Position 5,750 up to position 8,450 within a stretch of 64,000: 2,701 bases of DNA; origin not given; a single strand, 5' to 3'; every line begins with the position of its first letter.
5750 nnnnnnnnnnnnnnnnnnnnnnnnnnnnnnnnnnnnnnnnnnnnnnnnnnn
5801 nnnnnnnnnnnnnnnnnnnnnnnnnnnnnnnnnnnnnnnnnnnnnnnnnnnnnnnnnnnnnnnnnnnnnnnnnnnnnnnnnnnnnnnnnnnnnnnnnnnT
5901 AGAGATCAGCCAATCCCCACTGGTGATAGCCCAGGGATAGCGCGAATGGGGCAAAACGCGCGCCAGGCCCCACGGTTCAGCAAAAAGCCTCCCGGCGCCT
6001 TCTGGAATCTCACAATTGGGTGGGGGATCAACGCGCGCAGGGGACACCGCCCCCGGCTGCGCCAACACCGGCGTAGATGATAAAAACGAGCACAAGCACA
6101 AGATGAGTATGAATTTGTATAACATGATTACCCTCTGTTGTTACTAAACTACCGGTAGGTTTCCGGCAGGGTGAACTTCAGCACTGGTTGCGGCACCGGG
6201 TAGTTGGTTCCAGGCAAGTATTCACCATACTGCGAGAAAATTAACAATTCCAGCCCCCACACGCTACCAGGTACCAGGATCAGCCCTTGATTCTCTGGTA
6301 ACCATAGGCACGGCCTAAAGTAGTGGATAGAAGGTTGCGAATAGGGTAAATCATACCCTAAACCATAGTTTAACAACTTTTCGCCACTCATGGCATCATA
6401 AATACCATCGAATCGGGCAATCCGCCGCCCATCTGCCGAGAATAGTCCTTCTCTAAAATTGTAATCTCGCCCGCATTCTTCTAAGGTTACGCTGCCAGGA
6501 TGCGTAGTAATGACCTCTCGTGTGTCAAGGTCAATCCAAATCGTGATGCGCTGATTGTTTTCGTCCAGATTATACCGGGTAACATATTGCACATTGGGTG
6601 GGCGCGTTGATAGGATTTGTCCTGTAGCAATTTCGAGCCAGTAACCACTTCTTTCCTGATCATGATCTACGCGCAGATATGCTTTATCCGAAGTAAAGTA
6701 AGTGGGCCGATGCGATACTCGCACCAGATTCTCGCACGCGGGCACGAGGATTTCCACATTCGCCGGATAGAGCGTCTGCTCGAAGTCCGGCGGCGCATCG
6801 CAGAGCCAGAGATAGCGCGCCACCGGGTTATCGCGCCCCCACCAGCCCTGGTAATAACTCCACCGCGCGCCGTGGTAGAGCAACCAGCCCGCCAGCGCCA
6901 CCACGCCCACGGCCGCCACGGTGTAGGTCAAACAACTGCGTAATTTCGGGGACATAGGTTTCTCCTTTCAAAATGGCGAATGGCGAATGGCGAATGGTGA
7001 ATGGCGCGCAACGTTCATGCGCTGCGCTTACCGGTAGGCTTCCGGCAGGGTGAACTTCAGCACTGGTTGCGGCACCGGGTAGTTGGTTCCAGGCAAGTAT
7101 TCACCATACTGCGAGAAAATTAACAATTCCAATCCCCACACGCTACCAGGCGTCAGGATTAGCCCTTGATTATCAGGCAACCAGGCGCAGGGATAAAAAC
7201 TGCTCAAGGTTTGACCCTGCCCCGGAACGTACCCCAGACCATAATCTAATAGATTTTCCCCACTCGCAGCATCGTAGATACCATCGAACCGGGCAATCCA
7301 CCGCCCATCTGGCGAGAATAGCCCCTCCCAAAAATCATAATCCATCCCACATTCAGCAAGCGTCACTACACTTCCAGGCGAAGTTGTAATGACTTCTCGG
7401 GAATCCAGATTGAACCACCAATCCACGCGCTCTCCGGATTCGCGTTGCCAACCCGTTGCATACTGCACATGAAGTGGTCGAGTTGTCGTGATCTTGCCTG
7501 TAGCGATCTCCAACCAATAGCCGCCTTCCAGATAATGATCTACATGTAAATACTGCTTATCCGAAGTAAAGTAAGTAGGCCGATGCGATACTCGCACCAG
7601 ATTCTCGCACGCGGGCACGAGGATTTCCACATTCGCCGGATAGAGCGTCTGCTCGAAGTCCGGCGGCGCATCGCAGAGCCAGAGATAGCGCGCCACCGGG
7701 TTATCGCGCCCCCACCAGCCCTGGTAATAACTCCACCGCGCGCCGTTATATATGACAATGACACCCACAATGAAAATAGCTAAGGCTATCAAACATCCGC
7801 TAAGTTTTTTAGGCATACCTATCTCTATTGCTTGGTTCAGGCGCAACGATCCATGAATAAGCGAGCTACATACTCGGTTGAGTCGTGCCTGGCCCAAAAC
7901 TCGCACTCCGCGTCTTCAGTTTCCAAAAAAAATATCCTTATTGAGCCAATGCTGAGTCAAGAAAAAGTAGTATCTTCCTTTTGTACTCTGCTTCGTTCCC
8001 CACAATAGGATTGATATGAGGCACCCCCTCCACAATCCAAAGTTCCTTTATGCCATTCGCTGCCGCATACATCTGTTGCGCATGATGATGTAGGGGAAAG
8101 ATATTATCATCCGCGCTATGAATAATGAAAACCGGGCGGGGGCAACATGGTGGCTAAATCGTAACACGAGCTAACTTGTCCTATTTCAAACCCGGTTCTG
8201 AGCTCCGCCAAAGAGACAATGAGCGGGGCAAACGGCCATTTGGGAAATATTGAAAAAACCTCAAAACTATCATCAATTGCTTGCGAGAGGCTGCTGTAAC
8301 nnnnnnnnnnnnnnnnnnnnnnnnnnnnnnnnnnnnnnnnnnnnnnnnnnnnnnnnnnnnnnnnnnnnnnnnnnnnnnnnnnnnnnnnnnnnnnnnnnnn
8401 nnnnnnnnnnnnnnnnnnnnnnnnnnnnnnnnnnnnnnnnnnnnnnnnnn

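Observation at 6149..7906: Tandem membrane-anchored paralogs with a mosaic identity pattern and an (AATGGCG)5 microsatellite between them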

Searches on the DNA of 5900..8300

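Call 53: search_rna_families(source=window, start=5900, end=8300, threshold=evalue, max_evalue=1)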
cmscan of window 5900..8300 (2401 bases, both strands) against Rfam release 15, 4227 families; matches with E-value up to 1: 0.
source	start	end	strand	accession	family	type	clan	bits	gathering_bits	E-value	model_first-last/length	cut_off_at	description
